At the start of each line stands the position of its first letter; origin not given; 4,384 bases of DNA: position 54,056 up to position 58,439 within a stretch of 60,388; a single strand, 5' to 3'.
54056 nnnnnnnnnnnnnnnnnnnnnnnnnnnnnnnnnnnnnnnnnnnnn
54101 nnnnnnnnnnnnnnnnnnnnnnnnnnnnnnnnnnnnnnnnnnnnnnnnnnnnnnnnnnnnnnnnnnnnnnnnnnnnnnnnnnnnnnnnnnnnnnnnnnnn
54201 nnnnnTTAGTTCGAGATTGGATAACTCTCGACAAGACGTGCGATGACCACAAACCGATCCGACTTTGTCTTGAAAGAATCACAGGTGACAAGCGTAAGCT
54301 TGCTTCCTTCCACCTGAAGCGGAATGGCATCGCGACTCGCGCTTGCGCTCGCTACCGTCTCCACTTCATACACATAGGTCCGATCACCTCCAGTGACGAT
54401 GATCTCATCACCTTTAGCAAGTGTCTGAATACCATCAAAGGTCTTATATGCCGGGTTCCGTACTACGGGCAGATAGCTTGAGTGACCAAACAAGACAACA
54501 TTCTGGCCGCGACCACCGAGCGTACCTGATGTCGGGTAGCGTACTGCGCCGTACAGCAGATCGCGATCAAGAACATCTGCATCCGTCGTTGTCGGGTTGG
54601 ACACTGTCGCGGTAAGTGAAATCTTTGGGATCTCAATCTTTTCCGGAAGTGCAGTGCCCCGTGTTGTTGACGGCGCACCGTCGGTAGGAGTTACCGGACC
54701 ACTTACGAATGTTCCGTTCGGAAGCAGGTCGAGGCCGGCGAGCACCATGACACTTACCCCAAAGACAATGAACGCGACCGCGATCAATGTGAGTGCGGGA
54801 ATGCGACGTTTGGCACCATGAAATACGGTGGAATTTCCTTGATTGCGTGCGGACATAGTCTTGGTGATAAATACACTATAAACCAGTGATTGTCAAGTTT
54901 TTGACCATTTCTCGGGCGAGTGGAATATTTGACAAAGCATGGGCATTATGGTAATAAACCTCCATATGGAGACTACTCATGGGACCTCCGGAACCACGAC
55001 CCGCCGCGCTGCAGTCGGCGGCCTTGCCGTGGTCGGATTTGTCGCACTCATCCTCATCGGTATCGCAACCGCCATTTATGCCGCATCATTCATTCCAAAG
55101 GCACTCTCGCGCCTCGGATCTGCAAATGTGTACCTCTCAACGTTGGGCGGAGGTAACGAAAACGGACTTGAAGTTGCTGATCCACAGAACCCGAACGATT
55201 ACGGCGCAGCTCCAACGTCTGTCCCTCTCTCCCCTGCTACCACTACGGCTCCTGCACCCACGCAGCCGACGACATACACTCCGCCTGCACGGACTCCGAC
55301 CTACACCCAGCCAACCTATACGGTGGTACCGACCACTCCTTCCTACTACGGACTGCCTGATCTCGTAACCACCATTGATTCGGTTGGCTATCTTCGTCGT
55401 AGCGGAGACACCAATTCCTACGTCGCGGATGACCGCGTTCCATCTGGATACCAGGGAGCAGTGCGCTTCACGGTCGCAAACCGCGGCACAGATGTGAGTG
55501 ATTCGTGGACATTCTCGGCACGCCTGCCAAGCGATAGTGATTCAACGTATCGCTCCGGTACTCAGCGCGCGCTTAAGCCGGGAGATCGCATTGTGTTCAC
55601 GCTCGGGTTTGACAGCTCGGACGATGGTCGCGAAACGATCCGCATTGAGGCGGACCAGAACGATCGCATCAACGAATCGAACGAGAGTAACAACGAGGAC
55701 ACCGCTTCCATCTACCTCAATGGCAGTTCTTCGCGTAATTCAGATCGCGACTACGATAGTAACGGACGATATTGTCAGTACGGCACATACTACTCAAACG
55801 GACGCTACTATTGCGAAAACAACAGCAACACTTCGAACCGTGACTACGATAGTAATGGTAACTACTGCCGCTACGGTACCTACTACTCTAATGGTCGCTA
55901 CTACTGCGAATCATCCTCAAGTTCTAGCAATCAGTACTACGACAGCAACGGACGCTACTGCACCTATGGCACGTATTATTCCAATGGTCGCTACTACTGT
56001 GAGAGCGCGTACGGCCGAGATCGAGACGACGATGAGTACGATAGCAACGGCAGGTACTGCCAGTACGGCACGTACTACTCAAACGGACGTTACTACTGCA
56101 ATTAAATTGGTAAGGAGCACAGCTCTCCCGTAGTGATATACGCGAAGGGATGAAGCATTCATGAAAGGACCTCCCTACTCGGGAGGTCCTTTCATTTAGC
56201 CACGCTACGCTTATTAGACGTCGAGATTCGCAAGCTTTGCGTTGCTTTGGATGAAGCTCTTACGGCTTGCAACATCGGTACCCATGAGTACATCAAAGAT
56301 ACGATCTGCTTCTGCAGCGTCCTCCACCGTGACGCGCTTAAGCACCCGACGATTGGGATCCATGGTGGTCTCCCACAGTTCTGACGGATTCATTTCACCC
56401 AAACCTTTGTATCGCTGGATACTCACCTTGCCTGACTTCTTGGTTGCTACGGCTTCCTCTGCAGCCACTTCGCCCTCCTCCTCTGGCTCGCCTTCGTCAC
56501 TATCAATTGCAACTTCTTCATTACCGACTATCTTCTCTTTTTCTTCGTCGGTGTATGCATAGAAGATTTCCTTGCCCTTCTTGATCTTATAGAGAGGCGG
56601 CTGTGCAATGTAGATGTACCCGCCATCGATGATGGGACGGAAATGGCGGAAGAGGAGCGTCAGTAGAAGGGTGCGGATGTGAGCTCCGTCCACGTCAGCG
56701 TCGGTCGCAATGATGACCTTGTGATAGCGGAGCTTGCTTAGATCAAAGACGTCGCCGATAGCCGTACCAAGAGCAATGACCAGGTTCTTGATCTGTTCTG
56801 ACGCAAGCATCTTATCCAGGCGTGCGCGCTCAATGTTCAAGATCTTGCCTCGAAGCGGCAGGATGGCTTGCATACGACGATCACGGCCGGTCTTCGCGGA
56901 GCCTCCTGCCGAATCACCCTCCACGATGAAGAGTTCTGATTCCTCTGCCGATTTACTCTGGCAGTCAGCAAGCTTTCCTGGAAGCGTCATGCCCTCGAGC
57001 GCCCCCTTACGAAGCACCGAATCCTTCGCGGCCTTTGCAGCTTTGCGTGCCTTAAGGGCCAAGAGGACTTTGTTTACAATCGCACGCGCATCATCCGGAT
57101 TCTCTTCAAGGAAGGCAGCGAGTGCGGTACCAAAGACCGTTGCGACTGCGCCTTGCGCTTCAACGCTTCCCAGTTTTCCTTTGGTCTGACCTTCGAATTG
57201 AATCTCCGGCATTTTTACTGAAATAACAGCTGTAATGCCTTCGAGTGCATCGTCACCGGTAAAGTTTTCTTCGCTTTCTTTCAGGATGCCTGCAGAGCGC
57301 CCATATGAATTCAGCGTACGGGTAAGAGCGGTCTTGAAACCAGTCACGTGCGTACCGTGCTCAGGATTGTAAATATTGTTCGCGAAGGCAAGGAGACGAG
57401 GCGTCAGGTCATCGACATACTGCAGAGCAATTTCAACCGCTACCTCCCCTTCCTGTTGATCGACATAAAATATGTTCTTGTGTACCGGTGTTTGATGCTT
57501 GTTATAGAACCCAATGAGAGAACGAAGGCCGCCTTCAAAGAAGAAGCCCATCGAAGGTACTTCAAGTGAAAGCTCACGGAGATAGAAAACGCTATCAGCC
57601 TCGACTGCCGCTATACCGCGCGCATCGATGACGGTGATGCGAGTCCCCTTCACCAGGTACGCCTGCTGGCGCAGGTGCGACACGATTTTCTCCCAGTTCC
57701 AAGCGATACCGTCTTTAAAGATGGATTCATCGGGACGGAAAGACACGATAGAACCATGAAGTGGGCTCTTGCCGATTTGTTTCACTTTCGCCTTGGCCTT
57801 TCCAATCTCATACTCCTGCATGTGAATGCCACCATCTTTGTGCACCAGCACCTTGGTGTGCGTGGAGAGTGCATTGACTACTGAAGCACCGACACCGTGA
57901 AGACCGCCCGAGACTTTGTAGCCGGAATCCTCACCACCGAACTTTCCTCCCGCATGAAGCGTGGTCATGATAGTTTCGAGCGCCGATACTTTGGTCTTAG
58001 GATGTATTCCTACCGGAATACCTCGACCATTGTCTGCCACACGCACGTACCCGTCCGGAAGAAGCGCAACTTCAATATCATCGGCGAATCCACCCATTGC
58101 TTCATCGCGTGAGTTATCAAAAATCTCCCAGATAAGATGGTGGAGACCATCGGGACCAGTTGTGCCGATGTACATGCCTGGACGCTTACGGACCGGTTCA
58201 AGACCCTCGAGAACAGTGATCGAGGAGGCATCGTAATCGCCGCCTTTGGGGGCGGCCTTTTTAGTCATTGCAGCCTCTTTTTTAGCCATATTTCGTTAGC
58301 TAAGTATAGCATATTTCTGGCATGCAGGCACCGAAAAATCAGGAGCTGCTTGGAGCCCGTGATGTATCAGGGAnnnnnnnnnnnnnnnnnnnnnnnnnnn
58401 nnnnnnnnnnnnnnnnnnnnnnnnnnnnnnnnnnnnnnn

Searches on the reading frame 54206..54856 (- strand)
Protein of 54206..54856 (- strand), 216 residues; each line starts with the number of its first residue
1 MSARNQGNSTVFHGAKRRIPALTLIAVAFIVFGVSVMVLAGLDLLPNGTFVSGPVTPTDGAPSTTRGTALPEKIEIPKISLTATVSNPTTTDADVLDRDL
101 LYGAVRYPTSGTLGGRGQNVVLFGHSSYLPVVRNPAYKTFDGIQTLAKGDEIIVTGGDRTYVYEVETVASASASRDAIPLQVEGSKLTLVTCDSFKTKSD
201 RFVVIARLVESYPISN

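Call 9: search_protein_families(library=pfam, proteins=[window:54206-54856:-], max_evalue=0.01)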
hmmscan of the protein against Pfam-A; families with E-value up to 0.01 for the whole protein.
window:54206-54856:- (216 aa): 1 family
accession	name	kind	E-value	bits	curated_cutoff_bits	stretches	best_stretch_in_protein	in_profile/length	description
PF04203.18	Sortase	-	5.6e-21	75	26.6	1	74-209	1-125/125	Sortase domain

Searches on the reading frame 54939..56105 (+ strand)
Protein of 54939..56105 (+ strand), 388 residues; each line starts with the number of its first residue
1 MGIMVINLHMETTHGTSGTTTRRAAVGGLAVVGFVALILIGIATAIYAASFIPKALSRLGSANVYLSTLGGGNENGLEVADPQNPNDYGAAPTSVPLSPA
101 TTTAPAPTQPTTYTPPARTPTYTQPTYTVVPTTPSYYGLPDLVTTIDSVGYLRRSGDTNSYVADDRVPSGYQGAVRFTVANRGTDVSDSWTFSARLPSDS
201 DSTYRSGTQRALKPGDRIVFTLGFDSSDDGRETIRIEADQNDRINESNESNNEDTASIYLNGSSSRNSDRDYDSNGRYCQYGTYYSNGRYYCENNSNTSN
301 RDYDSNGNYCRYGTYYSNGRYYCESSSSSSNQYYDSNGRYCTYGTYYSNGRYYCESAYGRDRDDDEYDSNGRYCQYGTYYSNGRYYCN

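Call 9: search_protein_families(library=pfam, proteins=[window:54939-56105:+], max_evalue=0.01)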
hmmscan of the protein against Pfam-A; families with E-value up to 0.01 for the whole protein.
window:54939-56105:+ (388 aa): 1 family
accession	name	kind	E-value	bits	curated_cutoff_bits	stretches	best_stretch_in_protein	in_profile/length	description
PF07705.17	CARDB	-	5.8e-08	33.3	22.7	1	172-255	20-100/101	CARDB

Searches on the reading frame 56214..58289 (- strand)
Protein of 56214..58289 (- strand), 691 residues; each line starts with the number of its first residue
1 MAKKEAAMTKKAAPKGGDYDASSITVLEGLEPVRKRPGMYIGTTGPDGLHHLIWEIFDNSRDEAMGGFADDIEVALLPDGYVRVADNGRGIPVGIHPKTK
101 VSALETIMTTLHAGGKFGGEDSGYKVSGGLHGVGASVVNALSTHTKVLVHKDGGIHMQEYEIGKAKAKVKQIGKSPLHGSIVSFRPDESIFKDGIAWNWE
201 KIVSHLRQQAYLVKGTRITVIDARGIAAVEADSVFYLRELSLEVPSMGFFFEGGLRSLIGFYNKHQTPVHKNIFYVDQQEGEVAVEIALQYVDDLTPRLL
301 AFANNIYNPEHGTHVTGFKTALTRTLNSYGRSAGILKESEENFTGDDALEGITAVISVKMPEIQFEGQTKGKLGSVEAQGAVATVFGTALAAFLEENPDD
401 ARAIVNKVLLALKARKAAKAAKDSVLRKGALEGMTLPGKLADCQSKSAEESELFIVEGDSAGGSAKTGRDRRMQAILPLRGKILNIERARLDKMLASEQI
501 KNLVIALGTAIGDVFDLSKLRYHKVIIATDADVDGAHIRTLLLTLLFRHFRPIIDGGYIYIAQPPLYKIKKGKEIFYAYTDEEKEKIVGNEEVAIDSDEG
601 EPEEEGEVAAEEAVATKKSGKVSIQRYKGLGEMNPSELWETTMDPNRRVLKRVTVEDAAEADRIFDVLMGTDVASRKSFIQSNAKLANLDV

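Call 9: search_protein_families(library=pfam, proteins=[window:56214-58289:-], max_evalue=0.01)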
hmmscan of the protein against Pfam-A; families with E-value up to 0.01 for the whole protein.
window:56214-58289:- (691 aa): 5 families
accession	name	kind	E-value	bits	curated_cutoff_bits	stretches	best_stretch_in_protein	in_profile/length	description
PF00204.31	DNA_gyraseB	-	5.8e-51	172.8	27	1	254-423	1-172/173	DNA gyrase B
PF00986.26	DNA_gyraseB_C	-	1.9e-29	102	29.8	1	620-681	2-63/63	DNA gyrase B subunit, carboxyl terminus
PF01751.28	Toprim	-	2.5e-17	63.2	23.1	1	452-563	1-95/96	Toprim domain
PF02518.31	HATPase_c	-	1e-11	45.7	26.4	1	46-147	3-91/111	Histidine kinase-, DNA gyrase B-, and HSP90-like ATPase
PF13662.12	Toprim_4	-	0.00011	22.8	25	0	497-537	18-65/85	Toprim domain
